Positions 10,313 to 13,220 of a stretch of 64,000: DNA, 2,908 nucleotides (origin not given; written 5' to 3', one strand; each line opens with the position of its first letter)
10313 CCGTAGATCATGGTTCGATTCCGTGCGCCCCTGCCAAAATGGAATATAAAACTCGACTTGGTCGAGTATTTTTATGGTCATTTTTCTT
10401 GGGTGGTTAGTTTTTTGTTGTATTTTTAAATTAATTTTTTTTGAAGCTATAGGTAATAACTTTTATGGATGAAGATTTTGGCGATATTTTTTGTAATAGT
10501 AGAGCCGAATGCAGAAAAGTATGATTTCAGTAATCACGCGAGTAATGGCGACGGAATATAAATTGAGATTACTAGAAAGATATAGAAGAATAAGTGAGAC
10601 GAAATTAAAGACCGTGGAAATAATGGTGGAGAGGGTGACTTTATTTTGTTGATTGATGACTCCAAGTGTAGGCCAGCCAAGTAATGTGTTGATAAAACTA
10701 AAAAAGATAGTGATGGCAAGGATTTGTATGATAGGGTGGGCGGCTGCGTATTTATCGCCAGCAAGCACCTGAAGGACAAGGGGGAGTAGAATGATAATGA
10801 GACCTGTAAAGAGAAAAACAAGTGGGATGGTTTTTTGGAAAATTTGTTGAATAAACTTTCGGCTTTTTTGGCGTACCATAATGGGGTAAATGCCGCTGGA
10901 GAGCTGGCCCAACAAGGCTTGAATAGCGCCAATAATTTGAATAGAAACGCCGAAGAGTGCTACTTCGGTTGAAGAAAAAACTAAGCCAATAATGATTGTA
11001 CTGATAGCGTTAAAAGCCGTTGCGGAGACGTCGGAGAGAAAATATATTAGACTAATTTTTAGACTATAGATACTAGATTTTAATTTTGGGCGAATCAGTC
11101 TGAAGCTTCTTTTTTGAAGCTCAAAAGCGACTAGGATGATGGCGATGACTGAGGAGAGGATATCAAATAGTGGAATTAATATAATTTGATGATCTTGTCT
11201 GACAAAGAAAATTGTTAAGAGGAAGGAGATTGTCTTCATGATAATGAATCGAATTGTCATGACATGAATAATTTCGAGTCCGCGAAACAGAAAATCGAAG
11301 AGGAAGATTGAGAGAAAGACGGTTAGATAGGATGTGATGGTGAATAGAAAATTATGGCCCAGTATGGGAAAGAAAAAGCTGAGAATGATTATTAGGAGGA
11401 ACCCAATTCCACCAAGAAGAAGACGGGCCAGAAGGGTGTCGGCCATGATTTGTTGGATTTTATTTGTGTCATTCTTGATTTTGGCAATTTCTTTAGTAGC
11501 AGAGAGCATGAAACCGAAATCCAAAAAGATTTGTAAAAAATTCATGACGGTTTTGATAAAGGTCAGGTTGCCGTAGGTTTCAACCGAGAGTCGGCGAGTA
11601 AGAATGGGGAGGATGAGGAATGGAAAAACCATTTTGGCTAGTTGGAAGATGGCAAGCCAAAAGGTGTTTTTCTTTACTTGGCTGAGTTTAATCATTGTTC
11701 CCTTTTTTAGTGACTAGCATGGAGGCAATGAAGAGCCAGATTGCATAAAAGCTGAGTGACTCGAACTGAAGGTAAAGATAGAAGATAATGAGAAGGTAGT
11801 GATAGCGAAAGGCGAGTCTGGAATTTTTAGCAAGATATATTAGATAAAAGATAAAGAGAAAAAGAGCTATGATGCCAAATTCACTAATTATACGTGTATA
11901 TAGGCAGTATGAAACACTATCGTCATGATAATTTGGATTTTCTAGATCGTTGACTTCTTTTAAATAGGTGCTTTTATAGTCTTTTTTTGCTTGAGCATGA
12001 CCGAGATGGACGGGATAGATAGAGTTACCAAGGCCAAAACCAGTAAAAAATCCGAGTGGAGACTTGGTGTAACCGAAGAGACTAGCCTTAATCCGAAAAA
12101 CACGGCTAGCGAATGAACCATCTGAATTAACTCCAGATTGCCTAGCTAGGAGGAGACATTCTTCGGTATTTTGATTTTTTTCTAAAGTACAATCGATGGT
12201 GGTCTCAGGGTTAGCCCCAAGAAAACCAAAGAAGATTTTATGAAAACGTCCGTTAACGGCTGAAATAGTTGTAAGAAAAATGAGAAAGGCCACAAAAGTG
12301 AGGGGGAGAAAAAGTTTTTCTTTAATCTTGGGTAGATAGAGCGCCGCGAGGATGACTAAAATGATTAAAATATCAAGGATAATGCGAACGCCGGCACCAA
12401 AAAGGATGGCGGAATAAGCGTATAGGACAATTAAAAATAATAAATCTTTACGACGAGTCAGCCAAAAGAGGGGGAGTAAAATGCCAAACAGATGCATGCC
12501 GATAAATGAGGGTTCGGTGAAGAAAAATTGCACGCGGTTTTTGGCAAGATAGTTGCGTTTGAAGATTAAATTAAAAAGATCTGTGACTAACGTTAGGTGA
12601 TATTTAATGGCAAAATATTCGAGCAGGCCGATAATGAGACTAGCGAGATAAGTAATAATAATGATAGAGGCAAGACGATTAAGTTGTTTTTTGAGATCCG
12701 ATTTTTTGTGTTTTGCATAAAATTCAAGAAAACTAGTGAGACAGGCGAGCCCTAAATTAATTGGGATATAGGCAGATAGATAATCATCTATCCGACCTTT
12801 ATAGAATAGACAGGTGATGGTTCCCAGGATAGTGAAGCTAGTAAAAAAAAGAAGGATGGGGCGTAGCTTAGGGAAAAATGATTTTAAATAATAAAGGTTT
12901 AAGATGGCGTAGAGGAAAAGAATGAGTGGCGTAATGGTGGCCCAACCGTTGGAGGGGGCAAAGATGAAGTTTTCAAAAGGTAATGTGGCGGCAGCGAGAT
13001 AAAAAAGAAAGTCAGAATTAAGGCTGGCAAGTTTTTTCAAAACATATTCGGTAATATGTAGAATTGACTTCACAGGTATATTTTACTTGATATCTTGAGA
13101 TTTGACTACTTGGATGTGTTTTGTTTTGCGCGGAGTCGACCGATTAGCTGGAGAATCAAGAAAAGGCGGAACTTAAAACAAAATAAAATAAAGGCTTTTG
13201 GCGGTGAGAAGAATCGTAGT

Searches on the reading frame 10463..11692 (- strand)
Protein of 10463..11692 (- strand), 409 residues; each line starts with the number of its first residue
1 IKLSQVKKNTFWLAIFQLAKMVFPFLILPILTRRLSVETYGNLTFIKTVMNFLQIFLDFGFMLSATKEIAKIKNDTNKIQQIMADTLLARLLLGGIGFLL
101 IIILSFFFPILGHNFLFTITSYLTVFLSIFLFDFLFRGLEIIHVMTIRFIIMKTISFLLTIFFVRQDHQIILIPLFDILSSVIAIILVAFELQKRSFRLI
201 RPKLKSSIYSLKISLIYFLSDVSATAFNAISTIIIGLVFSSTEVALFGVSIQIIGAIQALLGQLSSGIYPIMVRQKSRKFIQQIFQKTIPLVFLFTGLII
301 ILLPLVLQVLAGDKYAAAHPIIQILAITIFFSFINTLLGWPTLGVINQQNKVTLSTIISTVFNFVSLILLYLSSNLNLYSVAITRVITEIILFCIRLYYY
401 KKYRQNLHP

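Call 61: search_protein_families(library=pfam, proteins=[window:10463-11692:-], max_evalue=0.0001)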
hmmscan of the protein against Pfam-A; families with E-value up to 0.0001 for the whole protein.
window:10463-11692:- (409 aa): 2 families
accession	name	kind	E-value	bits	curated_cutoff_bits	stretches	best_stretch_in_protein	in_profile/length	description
PF01943.22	Polysacc_synt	-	4.6e-23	82.5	28.2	1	7-274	2-272/274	Polysaccharide biosynthesis protein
PF13440.11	Polysacc_synt_3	-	3.7e-06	26.8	23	1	30-263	1-230/293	Polysaccharide biosynthesis protein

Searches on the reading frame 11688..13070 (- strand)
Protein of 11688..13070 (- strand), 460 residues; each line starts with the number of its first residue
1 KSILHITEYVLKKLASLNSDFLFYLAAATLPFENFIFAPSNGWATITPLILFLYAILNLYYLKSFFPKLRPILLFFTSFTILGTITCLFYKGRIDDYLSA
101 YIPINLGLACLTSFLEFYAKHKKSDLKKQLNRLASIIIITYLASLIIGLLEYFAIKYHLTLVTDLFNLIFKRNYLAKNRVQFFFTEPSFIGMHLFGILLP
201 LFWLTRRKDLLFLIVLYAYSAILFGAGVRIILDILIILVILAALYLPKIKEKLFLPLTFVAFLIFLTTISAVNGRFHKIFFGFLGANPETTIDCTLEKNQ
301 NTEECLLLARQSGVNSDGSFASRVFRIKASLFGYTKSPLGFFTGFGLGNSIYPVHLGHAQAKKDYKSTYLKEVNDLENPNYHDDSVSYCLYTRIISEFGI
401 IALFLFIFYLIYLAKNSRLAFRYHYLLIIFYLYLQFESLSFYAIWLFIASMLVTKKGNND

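Call 61: search_protein_families(library=pfam, proteins=[window:11688-13070:-], max_evalue=0.0001)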
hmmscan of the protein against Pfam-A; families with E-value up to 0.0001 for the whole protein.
window:11688-13070:- (460 aa): 1 family
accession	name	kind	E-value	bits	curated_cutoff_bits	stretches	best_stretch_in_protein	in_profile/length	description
PF04932.20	Wzy_C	-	8.1e-06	26.1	31.7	1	218-407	5-149/149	O-Antigen ligase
